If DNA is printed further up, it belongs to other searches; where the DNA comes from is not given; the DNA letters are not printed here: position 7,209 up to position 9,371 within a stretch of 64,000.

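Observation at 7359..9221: Intact FHA-FHA-TM-S1 protease with an unassigned 150-aa C-terminal domain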

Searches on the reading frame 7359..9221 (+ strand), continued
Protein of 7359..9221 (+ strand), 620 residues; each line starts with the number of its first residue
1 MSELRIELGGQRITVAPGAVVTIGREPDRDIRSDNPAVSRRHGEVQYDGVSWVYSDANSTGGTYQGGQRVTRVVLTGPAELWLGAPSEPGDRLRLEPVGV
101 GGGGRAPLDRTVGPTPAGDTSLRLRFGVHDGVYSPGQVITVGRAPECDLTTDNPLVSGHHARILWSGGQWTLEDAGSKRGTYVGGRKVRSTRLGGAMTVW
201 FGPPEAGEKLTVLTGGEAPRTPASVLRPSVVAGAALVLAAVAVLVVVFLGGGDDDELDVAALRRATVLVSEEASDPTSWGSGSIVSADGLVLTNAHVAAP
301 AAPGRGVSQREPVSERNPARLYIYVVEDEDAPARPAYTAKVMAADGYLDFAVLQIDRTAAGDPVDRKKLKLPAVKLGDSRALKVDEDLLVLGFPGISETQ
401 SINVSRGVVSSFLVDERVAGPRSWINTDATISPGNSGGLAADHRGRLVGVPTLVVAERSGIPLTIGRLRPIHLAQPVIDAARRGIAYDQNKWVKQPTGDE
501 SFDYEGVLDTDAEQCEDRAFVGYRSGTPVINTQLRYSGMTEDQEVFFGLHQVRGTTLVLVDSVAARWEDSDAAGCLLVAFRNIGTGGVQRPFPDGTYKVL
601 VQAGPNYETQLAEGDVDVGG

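Call 38: search_solved_structures(query=window:7359-9221:+, max_evalue=0.001, show_alignments=2)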
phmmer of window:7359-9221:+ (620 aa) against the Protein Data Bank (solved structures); distinct sequences matched with E-value up to 0.001: 109 (the best 60 are shown).
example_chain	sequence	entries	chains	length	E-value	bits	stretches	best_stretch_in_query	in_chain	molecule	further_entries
4yo1_A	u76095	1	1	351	6.8e-12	47.8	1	354-530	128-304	DegQ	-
4ynn_A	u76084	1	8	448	1.6e-11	46.6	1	350-530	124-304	Protease DO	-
5y28_A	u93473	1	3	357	4.7e-11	45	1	367-470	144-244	Periplasmic serine endoprotease DegP-like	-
22kg_A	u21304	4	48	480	7.9e-11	44.2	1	337-483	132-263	Probable periplasmic serine endoprotease DegP-like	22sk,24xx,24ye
4ic6_A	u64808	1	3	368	9.1e-11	44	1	275-466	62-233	Protease Do-like 8, chloroplastic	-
7xs0_A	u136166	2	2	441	9.5e-11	44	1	367-470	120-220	Periplasmic serine endoprotease DegP-like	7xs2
5y2d_A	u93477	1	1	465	1e-10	43.9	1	367-470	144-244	Periplasmic serine endoprotease DegP-like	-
3pv4_A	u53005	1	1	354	1.5e-10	43.3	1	352-478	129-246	DegQ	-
3pv2_A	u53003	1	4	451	2.8e-10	42.4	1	351-478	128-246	DegQ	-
3pv3_A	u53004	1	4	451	7.3e-10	41.1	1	352-478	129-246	DegQ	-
7co5_H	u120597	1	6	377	9.8e-10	40.6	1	367-479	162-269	AlgW protein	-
7co2_A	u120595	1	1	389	1e-09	40.5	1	367-479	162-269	AlgW protein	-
7co7_D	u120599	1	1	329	1.9e-09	39.7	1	367-479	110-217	AlgW protein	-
8k2y_A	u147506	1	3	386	2.3e-09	39.4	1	370-479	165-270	serine endoprotease DegP-like protein MucD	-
7co3_A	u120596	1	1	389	2.7e-09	39.2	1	367-479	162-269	AlgW protein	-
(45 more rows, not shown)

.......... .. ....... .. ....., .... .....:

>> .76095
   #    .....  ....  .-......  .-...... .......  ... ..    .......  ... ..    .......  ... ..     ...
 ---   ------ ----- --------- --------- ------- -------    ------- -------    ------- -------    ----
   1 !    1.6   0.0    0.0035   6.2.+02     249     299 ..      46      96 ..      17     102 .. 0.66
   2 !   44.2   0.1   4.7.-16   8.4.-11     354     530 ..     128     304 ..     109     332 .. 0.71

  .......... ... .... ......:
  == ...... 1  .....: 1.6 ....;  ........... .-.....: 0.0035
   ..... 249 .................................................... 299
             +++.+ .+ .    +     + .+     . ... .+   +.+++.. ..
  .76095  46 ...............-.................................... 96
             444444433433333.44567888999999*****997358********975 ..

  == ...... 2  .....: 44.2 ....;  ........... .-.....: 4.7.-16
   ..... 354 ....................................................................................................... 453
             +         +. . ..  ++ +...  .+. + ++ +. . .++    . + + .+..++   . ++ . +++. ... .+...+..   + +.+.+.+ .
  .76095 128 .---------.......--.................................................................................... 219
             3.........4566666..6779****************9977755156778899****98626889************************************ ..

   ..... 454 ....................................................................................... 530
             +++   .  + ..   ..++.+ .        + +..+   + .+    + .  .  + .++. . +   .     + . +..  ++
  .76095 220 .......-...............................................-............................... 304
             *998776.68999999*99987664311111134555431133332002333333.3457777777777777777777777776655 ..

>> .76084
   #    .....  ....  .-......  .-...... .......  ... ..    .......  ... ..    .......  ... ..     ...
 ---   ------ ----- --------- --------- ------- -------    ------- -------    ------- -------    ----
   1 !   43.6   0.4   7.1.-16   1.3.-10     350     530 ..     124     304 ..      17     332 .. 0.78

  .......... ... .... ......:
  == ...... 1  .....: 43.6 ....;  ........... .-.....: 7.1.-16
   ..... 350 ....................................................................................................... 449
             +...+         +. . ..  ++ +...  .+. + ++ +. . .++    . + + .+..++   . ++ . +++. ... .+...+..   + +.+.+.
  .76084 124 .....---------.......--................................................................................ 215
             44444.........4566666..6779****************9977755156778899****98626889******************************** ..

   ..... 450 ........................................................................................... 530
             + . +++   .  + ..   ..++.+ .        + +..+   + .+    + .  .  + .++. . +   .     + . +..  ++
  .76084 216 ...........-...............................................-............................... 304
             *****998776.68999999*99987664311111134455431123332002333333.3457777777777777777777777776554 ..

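Call 39: find_encoding_contigs(protein=P0004, flank=10000, max_places=2)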
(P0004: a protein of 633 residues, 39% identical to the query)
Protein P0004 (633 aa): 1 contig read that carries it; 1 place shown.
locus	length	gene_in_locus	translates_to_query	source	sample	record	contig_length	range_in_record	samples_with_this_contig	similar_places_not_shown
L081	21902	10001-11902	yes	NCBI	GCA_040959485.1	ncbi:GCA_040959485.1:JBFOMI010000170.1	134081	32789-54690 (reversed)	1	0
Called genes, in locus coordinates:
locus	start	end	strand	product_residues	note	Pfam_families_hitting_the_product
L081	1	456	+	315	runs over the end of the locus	PF00005:ABC_tran, PF02463:SMC_N (weak), PF13401:AAA_22 (faint), PF13304:AAA_21 (faint), PF08352:oligo_HPY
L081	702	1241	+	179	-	-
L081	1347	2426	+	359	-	-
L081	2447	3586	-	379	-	PF07719:TPR_2 (faint), PF13428:TPR_14 (faint), PF13432:TPR_16 (weak), PF14559:TPR_19, PF13432:TPR_16 (weak)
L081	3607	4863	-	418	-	PF13191:AAA_16 (faint), PF13401:AAA_22 (faint), PF13173:AAA_14 (faint), PF00004:AAA, PF07728:AAA_5 (weak), PF17862:AAA_lid_3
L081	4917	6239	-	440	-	-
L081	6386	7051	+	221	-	-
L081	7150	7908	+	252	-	PF13672:PP2C_2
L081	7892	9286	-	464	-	PF00069:Pkinase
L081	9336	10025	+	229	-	-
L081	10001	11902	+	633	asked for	PF00498:FHA, PF16697:Yop-YscD_cpl, PF00498:FHA, PF00089:Trypsin (faint), PF13365:Trypsin_2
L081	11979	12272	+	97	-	PF06013:WXG100, PF10824:T7SS_ESX_EspC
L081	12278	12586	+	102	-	-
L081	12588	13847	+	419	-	PF13930:Endonuclea_NS_2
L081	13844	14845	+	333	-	-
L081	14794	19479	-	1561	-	PF00498:FHA, PF16697:Yop-YscD_cpl (weak), PF01580:FtsK_SpoIIIE, PF13401:AAA_22 (faint), PF13481:AAA_25 (faint), PF01580:FtsK_SpoIIIE, PF25199:nSTAND_NTPase5 (weak)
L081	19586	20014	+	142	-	-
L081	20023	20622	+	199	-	PF01243:PNPOx_N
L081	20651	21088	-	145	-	PF05656:DUF805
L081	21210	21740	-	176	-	-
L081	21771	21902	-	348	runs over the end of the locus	-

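Call 40: find_encoding_contigs(protein=P0003, flank=10000, max_places=2)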
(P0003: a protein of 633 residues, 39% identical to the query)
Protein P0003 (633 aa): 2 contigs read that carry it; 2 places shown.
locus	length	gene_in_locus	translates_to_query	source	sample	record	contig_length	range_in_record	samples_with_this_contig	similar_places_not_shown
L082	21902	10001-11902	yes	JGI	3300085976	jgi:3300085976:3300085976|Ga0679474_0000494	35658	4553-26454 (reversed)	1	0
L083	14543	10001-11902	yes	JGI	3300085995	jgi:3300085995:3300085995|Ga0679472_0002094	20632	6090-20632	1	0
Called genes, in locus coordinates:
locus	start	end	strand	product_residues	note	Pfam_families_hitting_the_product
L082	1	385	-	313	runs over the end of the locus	PF08240:ADH_N, PF01370:Epimerase (weak), PF00107:ADH_zinc_N, PF13602:ADH_zinc_N_2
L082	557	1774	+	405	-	PF00108:Thiolase_N, PF02803:Thiolase_C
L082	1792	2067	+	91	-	-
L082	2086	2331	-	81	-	PF09723:Zn_ribbon_8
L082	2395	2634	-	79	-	PF06781:CrgA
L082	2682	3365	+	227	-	PF04203:Sortase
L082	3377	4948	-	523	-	PF26366:DUF8094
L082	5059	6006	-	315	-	-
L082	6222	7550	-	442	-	PF13672:PP2C_2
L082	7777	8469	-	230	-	PF00092:VWA, PF13519:VWA_2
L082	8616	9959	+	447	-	PF00069:Pkinase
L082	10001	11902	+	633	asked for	PF16697:Yop-YscD_cpl (faint), PF00498:FHA, PF13365:Trypsin_2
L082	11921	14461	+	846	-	PF00498:FHA, PF16697:Yop-YscD_cpl, PF00498:FHA, PF00005:ABC_tran, PF13304:AAA_21, PF01061:ABC2_membrane, PF12698:ABC2_membrane_3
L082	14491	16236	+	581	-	PF00501:AMP-binding, PF13193:AMP-binding_C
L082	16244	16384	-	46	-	-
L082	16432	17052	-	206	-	PF04264:YceI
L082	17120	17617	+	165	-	PF22381:Staph_reg_Sar_Rot (weak), PF01047:MarR, PF12802:MarR_2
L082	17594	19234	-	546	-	PF02511:Thy1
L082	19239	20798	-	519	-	-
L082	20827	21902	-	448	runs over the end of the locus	PF00069:Pkinase, PF07714:PK_Tyr_Ser-Thr, PF01636:APH (faint), PF03109:ABC1 (weak), PF03793:PASTA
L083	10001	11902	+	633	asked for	PF16697:Yop-YscD_cpl (faint), PF00498:FHA, PF13365:Trypsin_2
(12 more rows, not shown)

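Call 58: find_encoding_contigs(protein=P0060, flank=8000, max_places=1)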
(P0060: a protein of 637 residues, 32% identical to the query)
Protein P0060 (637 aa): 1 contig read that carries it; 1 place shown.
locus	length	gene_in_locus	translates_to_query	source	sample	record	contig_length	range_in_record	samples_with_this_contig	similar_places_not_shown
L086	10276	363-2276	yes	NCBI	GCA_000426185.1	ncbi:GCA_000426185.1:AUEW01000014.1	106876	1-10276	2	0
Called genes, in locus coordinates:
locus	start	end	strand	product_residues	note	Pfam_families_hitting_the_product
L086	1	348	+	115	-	?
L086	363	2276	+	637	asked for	PF16697:Yop-YscD_cpl, PF00498:FHA, PF16697:Yop-YscD_cpl (weak), PF00498:FHA, PF13365:Trypsin_2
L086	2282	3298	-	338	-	-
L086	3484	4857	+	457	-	PF00282:Pyridoxal_deC, PF00266:Aminotran_5 (weak)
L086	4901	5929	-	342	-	PF14257:DUF4349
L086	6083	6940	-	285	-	PF06029:AlkA_N, PF00730:HhH-GPD (weak)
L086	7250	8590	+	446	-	PF00924:MS_channel_2nd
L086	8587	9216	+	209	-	-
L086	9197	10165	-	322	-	PF08279:HTH_11, PF19187:HTH_PafC (faint), PF13280:WYL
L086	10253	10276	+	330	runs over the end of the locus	PF00005:ABC_tran, PF13304:AAA_21 (faint)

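Call 59: find_encoding_contigs(protein=P0021, flank=8000, max_places=1)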
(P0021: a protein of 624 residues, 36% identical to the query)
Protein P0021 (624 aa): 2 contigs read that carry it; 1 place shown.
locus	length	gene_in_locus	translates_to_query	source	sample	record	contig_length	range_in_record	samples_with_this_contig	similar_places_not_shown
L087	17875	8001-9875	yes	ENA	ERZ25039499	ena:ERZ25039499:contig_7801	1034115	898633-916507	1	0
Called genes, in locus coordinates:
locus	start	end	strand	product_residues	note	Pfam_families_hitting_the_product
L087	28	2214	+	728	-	PF00496:SBP_bac_5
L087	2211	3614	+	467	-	-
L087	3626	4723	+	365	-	-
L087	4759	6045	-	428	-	PF00069:Pkinase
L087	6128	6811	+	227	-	PF00092:VWA (weak), PF13519:VWA_2 (faint)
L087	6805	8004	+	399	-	-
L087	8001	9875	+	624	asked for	PF00498:FHA, PF16697:Yop-YscD_cpl, PF00498:FHA, PF13365:Trypsin_2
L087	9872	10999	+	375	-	PF00486:Trans_reg_C, PF03704:BTAD, PF13432:TPR_16, PF16697:Yop-YscD_cpl, PF00498:FHA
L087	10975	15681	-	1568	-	PF00498:FHA, PF16697:Yop-YscD_cpl, PF00498:FHA, PF16697:Yop-YscD_cpl, PF01580:FtsK_SpoIIIE, PF13401:AAA_22 (faint), PF01580:FtsK_SpoIIIE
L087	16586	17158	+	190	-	-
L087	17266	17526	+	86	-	PF06013:WXG100 (weak)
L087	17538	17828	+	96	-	-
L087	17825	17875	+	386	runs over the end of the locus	-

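Call 60: find_encoding_contigs(protein=P0017, flank=8000, max_places=1)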
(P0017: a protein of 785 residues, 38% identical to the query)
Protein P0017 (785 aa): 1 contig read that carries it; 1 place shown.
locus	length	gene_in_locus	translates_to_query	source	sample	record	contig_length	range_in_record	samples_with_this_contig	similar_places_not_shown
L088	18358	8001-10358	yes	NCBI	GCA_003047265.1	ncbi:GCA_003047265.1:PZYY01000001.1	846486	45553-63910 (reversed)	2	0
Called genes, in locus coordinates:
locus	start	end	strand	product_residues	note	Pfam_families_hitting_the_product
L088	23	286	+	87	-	PF06013:WXG100 (weak)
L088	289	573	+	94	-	PF06013:WXG100 (weak)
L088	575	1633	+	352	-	-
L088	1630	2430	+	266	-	-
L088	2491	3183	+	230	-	-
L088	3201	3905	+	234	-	PF00092:VWA (weak)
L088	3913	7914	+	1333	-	PF13191:AAA_16 (faint), PF25199:nSTAND_NTPase5 (faint), PF00437:T2SSE (faint), PF01580:FtsK_SpoIIIE, PF13555:AAA_29 (faint), PF13401:AAA_22 (faint), PF01580:FtsK_SpoIIIE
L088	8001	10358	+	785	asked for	PF16697:Yop-YscD_cpl, PF00498:FHA, PF16697:Yop-YscD_cpl, PF00498:FHA, PF00089:Trypsin (weak), PF13365:Trypsin_2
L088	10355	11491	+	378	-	PF00486:Trans_reg_C, PF03704:BTAD, PF16697:Yop-YscD_cpl, PF00498:FHA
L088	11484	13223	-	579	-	-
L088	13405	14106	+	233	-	-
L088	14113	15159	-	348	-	PF01118:Semialdhyde_dh, PF02774:Semialdhyde_dhC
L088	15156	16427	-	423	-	PF00696:AA_kinase, PF01842:ACT, PF22468:ACT_9, PF13840:ACT_7, PF22468:ACT_9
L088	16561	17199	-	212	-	PF16702:DUF5063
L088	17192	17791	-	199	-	PF00633:HHH (weak), PF21176:RecR_HhH, PF02132:RecR_ZnF (weak), PF01751:Toprim, PF13662:Toprim_4, PF21175:RecR_C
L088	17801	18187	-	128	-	PF02575:YbaB_DNA_bd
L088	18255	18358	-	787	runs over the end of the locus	PF05496:RuvB_N (weak), PF13177:DNA_pol3_delta2, PF00004:AAA, PF13401:AAA_22 (weak), PF22608:DNAX_ATPase_lid, PF12169:DNA_pol3_gamma3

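Call 72: search_protein_families(library=pfam, proteins=[P0034, P0040, P0063], max_evalue=1)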
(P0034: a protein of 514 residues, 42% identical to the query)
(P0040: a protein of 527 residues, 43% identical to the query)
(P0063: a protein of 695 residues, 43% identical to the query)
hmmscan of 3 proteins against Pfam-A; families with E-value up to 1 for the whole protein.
P0034 (514 aa): 7 families
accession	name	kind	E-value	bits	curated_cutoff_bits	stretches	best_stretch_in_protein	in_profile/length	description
PF13365.12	Trypsin_2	-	9e-22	78.8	27.6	1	82-245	1-144/144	Trypsin-like peptidase domain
PF13620.12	CarboxypepD_reg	-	1.3e-06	29.1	32.3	1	414-499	2-72/82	Carboxypeptidase regulatory-like domain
PF10459.15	Peptidase_S46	-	4.1e-05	22.9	22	1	79-101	46-68/698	Peptidase S46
PF00089.32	Trypsin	-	0.0084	16.4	20.6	1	76-246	23-195/220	Trypsin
PF22902.2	NOMO1-like_9th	-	0.011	15.9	27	1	455-487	29-60/75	BOS complex subunit NOMO1-like, beta sandwich domain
PF13715.12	CarbopepD_reg_2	-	0.031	14.7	32.2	1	455-491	25-59/88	CarboxypepD_reg-like domain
PF08308.17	PEGA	-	0.22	11.9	20.8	1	465-498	20-57/71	PEGA domain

P0040 (527 aa): 5 families
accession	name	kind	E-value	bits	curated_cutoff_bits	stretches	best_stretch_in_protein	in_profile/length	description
PF13365.12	Trypsin_2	-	6.5e-22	79.3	27.6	1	95-258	1-144/144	Trypsin-like peptidase domain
PF13620.12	CarboxypepD_reg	-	4.6e-06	27.3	32.3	1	427-509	2-69/82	Carboxypeptidase regulatory-like domain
PF10459.15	Peptidase_S46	-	0.00019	20.7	22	1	92-115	44-69/698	Peptidase S46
PF19135.5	DUF5818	-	0.077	13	27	1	208-235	18-45/57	Protein of unknown function (DUF5818)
PF00089.32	Trypsin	-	0.25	11.6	20.6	0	94-258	26-194/220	Trypsin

P0063 (695 aa): 4 families
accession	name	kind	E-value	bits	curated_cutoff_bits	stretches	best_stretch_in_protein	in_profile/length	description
PF13365.12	Trypsin_2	-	5.7e-23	82.7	27.6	1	263-431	1-144/144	Trypsin-like peptidase domain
PF13620.12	CarboxypepD_reg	-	1.9e-07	31.7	32.3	1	595-670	1-62/82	Carboxypeptidase regulatory-like domain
PF10459.15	Peptidase_S46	-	0.0041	16.3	22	1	261-282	47-68/698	Peptidase S46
PF00089.32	Trypsin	-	0.048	13.9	20.6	1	262-439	26-202/220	Trypsin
